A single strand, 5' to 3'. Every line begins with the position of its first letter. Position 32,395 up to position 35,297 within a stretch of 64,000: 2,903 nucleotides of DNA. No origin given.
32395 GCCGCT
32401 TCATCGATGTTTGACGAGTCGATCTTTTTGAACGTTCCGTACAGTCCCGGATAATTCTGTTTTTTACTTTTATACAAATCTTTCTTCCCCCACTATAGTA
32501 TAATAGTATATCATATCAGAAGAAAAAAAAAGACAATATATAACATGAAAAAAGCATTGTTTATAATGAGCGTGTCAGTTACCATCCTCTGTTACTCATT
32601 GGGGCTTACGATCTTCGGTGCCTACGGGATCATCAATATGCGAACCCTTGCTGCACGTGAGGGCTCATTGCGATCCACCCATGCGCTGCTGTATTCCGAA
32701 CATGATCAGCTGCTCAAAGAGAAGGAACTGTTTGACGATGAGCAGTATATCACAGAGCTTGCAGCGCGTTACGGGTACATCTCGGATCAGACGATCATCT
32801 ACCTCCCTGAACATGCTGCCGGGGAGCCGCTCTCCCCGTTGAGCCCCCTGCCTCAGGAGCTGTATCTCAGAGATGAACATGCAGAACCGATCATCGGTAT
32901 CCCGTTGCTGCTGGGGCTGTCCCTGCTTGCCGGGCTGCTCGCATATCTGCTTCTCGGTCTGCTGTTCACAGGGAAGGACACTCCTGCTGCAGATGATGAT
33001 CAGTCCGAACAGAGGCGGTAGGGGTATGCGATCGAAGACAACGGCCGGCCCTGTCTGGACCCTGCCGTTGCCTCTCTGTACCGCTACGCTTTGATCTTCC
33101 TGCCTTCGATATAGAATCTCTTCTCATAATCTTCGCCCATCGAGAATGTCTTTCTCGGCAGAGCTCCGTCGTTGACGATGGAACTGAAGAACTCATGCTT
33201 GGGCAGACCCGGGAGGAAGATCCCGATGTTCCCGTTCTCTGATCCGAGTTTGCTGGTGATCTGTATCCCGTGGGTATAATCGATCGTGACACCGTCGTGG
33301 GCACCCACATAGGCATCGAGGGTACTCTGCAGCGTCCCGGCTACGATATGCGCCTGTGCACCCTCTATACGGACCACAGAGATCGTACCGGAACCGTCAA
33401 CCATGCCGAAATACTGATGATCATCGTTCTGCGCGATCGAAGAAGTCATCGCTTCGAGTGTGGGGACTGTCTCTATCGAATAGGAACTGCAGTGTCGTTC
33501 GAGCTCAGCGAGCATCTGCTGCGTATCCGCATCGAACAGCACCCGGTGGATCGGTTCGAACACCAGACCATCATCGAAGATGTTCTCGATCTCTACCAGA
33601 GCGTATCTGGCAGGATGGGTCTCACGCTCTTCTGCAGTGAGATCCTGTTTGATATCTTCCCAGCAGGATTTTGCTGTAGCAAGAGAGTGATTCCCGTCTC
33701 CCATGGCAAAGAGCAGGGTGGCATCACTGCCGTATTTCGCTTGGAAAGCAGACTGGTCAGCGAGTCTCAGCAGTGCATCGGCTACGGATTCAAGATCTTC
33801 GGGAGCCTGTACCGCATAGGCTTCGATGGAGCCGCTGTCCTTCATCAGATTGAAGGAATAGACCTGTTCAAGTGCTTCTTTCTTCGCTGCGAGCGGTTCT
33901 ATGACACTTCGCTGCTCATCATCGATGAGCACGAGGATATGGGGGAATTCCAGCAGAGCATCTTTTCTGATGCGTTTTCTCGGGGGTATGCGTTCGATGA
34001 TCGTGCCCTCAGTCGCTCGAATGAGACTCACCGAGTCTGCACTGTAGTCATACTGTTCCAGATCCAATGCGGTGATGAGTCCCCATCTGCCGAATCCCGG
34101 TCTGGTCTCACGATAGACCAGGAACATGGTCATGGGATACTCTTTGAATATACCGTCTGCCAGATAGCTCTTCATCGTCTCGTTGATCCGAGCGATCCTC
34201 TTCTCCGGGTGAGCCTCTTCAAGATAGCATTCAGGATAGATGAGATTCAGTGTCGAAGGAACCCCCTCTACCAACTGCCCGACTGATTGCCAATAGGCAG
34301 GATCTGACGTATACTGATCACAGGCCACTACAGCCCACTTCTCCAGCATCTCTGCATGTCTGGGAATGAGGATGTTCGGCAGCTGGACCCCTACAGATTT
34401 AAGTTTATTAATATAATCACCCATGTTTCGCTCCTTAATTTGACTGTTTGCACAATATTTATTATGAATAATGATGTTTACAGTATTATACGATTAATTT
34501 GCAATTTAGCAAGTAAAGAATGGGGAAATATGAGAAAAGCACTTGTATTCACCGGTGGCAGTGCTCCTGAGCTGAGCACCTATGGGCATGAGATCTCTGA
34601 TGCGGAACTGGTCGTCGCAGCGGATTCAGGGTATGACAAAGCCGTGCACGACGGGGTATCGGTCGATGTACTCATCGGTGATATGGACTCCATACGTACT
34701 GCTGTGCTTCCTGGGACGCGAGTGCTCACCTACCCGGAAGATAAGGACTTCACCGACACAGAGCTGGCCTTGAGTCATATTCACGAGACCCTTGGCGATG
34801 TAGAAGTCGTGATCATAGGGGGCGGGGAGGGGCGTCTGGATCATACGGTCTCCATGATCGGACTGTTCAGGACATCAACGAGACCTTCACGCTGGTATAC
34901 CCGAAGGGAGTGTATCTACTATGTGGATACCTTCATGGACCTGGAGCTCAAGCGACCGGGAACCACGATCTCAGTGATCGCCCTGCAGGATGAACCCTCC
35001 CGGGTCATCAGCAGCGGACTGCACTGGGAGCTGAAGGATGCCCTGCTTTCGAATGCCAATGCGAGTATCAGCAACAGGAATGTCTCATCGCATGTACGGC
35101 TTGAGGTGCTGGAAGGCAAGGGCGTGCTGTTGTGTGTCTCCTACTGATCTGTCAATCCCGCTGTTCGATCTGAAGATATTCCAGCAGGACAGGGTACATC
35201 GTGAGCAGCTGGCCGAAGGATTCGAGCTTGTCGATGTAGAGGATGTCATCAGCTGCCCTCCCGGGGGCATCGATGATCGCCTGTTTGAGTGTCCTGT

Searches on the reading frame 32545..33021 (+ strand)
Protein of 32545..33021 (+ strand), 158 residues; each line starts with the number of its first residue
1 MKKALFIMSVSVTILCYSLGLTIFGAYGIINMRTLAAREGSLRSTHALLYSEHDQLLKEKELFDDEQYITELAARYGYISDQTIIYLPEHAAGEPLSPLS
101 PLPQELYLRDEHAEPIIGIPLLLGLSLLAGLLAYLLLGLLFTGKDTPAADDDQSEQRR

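Call 67: search_protein_families(library=pfam, proteins=[window:32545-33021:+], max_evalue=0.0001)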
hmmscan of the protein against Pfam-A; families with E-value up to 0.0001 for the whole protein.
window:32545-33021:+ (158 aa): 1 family
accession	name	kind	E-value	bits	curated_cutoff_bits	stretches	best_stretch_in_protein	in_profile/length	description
PF04977.20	DivIC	-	3.7e-05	23.9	28.9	1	15-86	2-75/80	Septum formation initiator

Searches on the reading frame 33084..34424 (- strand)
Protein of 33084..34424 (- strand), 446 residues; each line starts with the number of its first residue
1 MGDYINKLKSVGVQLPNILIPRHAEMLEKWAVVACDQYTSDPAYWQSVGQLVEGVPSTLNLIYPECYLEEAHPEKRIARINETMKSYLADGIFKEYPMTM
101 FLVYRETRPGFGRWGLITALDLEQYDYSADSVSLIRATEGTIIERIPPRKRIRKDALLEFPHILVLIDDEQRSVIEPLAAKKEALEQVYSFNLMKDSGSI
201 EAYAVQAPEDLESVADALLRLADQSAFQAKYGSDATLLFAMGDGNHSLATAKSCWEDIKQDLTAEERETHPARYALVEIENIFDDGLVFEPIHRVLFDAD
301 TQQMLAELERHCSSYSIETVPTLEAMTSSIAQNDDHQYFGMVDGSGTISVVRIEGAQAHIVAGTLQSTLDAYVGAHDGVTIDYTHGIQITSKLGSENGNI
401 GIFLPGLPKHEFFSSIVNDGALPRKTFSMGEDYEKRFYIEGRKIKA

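Call 67: search_protein_families(library=pfam, proteins=[window:33084-34424:-], max_evalue=0.0001)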
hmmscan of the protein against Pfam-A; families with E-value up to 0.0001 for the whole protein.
window:33084-34424:- (446 aa): 1 family
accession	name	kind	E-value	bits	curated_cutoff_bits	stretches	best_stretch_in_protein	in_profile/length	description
PF06245.16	DUF1015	-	1.1e-62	212.3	25.8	1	28-372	13-325/325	Protein of unknown function (DUF1015)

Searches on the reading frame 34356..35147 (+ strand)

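Call 67: search_protein_families(library=pfam, proteins=[window:34356-35147:+], max_evalue=0.0001)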
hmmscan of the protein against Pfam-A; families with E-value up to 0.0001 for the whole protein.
window:34356-35147:+ (263 aa): 2 families
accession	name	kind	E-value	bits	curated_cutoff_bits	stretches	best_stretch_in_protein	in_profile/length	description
PF04263.21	TPK_catalytic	-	5.2e-20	71.9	30.7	1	78-172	3-102/113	Thiamin pyrophosphokinase, catalytic domain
PF04265.19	TPK_B1_binding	-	2.9e-06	27.3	22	1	201-250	10-61/67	Thiamin pyrophosphokinase, vitamin B1 binding domain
